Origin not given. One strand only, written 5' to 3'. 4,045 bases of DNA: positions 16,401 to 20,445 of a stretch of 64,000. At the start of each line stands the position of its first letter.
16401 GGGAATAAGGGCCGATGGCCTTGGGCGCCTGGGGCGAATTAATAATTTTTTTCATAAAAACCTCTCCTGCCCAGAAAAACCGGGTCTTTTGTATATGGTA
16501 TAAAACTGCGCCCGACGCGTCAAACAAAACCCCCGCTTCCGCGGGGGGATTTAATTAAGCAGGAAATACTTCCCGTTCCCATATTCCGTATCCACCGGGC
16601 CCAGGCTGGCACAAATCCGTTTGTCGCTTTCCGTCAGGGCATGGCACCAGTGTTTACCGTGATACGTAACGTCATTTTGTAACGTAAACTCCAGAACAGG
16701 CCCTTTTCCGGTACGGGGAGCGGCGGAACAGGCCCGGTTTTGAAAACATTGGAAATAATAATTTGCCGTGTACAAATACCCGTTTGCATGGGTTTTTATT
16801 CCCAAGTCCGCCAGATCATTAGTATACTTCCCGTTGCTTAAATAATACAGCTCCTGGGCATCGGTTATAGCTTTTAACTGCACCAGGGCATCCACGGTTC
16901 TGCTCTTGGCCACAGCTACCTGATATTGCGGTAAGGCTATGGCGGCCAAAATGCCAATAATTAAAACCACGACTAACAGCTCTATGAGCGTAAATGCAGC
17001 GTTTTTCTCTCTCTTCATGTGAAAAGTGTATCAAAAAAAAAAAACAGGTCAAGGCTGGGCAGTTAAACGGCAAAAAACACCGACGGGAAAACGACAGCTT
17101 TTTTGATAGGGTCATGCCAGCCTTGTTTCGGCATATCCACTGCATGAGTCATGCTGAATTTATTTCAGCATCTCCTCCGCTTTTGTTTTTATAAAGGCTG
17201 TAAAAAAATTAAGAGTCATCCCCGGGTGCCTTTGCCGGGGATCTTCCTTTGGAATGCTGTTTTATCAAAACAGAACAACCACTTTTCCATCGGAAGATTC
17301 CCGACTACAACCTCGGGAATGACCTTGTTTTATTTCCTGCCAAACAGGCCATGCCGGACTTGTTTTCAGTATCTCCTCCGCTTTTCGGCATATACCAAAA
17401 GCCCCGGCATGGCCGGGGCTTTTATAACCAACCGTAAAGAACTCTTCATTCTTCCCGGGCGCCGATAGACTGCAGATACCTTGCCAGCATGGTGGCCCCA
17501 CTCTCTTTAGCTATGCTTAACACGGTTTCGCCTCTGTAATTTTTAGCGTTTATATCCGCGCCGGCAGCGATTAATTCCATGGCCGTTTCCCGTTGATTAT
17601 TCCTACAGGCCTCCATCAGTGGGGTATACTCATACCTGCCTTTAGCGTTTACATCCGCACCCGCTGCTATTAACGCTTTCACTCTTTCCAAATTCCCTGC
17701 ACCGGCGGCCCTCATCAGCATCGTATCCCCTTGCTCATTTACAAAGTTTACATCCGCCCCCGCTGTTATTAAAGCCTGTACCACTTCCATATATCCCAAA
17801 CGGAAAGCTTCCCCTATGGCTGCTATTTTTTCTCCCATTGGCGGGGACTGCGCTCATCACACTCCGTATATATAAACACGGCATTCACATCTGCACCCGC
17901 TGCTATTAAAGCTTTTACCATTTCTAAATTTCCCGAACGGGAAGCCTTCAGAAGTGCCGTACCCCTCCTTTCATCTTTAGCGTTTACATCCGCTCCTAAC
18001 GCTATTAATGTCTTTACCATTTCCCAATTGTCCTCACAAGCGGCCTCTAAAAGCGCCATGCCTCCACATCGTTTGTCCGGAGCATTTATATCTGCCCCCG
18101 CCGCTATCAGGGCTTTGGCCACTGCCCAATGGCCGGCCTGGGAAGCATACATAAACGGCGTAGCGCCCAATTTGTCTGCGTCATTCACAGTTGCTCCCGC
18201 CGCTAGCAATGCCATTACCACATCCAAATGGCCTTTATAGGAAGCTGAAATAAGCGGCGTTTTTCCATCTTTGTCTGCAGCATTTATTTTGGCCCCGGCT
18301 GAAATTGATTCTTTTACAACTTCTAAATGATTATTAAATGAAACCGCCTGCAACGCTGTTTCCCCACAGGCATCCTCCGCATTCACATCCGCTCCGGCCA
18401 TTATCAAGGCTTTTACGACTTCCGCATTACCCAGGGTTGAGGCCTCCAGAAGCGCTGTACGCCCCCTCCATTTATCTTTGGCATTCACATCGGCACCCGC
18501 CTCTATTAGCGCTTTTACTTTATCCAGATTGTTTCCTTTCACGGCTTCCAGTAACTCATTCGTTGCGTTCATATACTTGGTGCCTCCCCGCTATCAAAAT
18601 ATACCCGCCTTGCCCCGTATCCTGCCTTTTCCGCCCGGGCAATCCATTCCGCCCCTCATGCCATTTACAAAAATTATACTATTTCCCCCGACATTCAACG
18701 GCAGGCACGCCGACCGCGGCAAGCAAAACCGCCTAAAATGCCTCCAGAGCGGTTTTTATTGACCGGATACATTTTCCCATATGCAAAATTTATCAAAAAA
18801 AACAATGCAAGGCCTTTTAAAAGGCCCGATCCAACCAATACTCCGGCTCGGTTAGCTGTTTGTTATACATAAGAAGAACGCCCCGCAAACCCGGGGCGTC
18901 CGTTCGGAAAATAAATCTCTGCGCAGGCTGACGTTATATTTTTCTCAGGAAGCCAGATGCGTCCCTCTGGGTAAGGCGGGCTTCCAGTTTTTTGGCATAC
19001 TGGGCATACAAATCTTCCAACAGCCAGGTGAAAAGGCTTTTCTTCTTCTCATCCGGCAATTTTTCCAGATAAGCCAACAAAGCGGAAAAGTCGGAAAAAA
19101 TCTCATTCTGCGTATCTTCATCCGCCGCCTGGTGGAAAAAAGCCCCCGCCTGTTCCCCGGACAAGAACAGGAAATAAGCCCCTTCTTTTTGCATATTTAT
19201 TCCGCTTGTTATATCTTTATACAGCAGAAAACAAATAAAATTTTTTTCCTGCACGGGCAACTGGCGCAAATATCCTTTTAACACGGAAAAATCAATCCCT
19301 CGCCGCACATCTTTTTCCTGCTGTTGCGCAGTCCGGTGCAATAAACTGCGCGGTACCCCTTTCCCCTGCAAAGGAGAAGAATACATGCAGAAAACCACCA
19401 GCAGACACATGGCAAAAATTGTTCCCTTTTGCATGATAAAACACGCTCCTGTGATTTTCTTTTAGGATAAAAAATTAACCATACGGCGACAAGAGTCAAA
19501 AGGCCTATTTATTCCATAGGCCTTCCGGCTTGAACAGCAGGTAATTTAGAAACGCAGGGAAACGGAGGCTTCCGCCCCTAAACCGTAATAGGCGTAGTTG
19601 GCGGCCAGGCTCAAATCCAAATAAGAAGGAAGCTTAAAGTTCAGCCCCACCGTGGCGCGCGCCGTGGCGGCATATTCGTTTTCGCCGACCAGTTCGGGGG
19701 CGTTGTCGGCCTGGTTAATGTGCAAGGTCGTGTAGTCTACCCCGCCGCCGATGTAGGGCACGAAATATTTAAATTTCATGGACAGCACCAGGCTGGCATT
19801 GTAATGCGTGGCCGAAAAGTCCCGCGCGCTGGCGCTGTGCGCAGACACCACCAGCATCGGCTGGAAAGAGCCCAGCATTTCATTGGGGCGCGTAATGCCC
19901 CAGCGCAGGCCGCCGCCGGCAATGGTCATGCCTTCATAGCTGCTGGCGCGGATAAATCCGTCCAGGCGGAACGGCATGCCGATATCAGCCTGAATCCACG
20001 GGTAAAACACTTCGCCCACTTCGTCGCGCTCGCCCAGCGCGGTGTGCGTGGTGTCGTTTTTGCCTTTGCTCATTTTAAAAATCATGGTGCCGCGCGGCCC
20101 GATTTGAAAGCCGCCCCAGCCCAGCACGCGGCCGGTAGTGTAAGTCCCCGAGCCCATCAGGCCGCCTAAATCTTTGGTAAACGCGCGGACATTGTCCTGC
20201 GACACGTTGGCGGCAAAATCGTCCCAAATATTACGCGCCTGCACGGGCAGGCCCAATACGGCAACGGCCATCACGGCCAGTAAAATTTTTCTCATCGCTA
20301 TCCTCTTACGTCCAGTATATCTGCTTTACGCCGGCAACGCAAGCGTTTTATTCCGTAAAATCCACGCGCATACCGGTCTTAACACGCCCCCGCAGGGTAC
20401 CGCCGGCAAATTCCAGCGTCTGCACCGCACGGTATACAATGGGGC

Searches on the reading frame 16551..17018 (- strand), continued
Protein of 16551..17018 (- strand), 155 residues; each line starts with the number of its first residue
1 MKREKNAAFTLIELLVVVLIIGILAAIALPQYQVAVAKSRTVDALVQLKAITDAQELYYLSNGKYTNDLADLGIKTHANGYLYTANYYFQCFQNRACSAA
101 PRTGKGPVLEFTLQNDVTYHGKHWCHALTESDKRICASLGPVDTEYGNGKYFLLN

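Call 55: find_encoding_contigs(protein=P0117, flank=600, max_places=10)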
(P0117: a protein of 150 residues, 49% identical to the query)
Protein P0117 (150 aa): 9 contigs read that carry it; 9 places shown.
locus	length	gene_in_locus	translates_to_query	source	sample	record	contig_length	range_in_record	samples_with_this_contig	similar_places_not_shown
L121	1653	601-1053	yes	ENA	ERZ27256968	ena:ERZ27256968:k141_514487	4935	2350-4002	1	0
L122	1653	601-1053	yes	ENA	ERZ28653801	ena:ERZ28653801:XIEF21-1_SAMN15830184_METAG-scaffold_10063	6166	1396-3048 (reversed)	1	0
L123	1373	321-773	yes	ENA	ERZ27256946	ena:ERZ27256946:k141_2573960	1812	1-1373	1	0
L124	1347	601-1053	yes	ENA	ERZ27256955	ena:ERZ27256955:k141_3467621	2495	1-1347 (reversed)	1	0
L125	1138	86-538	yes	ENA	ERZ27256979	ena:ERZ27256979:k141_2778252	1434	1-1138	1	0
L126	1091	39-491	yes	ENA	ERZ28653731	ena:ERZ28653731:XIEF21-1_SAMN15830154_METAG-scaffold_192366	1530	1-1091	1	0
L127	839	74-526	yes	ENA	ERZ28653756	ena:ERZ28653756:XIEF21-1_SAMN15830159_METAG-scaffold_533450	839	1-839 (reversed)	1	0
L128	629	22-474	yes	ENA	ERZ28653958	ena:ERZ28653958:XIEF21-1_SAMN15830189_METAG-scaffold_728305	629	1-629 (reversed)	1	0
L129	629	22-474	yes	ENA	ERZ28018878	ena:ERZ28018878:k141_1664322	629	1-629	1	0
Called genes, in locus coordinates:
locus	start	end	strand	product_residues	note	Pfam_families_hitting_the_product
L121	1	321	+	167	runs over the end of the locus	PF07963:N_methyl (weak)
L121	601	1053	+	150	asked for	PF07963:N_methyl (weak), PF16732:ComP_DUS, PF16734:Pilin_GH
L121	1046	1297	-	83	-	-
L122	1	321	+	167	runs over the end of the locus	PF07963:N_methyl (weak)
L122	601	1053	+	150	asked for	PF07963:N_methyl (weak), PF16732:ComP_DUS, PF16734:Pilin_GH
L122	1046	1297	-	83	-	-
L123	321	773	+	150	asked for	PF07963:N_methyl (weak), PF16732:ComP_DUS, PF16734:Pilin_GH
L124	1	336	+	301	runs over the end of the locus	PF10988:DUF2807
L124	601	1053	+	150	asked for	PF07963:N_methyl (weak), PF16732:ComP_DUS, PF16734:Pilin_GH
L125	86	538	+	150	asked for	PF07963:N_methyl (weak), PF16732:ComP_DUS, PF16734:Pilin_GH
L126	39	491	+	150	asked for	PF07963:N_methyl (weak), PF16732:ComP_DUS, PF16734:Pilin_GH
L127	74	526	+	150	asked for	PF07963:N_methyl (weak), PF16732:ComP_DUS, PF16734:Pilin_GH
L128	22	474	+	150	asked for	PF07963:N_methyl (weak), PF16732:ComP_DUS, PF16734:Pilin_GH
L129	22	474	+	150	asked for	PF07963:N_methyl (weak), PF16732:ComP_DUS, PF16734:Pilin_GH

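Call 65: find_encoding_contigs(protein=P0103, flank=600, max_places=10)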
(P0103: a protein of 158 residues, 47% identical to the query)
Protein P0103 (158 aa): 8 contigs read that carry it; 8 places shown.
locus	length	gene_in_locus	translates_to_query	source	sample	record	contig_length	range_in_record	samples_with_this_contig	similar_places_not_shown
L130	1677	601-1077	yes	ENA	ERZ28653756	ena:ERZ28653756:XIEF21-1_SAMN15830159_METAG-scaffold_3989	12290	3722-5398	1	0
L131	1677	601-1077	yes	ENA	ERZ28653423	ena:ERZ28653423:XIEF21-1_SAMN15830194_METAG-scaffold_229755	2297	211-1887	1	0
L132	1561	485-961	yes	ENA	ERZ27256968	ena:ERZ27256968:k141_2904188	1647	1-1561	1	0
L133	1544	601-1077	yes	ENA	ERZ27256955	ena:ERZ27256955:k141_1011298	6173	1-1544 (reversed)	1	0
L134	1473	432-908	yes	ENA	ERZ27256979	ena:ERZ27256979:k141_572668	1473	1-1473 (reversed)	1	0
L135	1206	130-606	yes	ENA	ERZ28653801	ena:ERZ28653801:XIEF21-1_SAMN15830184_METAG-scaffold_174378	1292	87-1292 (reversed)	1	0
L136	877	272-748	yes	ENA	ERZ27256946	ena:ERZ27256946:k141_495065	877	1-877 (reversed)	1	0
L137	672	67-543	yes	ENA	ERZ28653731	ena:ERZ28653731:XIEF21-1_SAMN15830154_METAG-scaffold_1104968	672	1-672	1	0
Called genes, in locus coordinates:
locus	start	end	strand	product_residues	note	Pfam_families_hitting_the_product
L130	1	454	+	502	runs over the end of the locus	PF00133:tRNA-synt_1, PF01406:tRNA-synt_1e, PF09334:tRNA-synt_1g, PF00133:tRNA-synt_1, PF08264:Anticodon_1 (weak)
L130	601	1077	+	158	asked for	PF07963:N_methyl, PF16732:ComP_DUS, PF16734:Pilin_GH (weak)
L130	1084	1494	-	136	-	PF19833:RecG_dom3_C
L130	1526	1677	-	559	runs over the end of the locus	-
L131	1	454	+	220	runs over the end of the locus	?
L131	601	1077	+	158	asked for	PF07963:N_methyl, PF16732:ComP_DUS, PF16734:Pilin_GH (weak)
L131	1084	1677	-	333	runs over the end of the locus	?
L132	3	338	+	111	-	?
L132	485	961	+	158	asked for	PF07963:N_methyl, PF16732:ComP_DUS, PF16734:Pilin_GH (weak)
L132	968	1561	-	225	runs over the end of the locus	?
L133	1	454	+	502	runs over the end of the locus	PF00133:tRNA-synt_1, PF01406:tRNA-synt_1e, PF09334:tRNA-synt_1g, PF00133:tRNA-synt_1, PF08264:Anticodon_1 (weak)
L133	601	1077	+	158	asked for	PF07963:N_methyl, PF16732:ComP_DUS, PF16734:Pilin_GH (weak)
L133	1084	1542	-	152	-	?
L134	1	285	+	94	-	?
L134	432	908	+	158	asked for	PF07963:N_methyl, PF16732:ComP_DUS, PF16734:Pilin_GH (weak)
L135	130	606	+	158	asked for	PF07963:N_methyl, PF16732:ComP_DUS, PF16734:Pilin_GH (weak)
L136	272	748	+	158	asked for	PF07963:N_methyl, PF16732:ComP_DUS, PF16734:Pilin_GH (weak)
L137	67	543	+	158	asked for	PF07963:N_methyl, PF16732:ComP_DUS, PF16734:Pilin_GH (weak)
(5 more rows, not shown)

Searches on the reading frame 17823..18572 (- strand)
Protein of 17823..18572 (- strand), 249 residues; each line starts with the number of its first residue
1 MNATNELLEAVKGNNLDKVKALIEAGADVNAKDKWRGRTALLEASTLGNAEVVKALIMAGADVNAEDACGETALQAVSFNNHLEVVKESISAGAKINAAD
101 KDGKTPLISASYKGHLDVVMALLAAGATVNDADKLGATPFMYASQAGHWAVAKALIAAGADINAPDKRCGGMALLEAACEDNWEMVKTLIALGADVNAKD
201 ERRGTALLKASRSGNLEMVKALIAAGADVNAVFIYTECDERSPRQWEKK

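Call 58: search_protein_families(library=pfam, proteins=[window:17823-18572:-], max_evalue=0.001)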
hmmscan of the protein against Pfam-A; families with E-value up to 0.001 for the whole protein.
window:17823-18572:- (249 aa): 7 families
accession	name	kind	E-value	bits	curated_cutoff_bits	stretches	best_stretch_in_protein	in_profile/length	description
PF00023.36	Ank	-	7.4e-47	155.1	21.1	5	136-167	2-33/33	Ankyrin repeat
PF13637.12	Ank_4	-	8.4e-43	143.9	22.7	5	80-119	7-46/50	Ankyrin repeats (many copies)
PF12796.13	Ank_2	-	3.8e-42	143.2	27.3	3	75-166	3-90/90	Ankyrin repeats (3 copies)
PF13606.12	Ank_3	-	6.6e-30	99.8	22.3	1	205-231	4-30/30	Ankyrin repeat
PF13857.12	Ank_5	-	2e-28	98.5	27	3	122-173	1-52/56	Ankyrin repeats (many copies)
PF23745.1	ANK_LRRK2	-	3.2e-12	46.9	27.5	1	173-226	33-87/130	LRRK2 ANK repeat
PF24521.3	Ank_KRIT1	-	0.00018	21.7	80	0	104-160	19-70/149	KRIT1 ankyrin-repeats domain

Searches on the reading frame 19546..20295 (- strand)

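Call 58: search_protein_families(library=pfam, proteins=[window:19546-20295:-], max_evalue=0.001)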
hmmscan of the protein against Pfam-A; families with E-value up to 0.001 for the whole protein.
window:19546-20295:- (249 aa): 1 family
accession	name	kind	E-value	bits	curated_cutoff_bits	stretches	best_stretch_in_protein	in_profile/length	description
PF20230.4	DUF6588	-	1.1e-05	25.2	27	0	1-80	1-88/319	Family of unknown function (DUF6588)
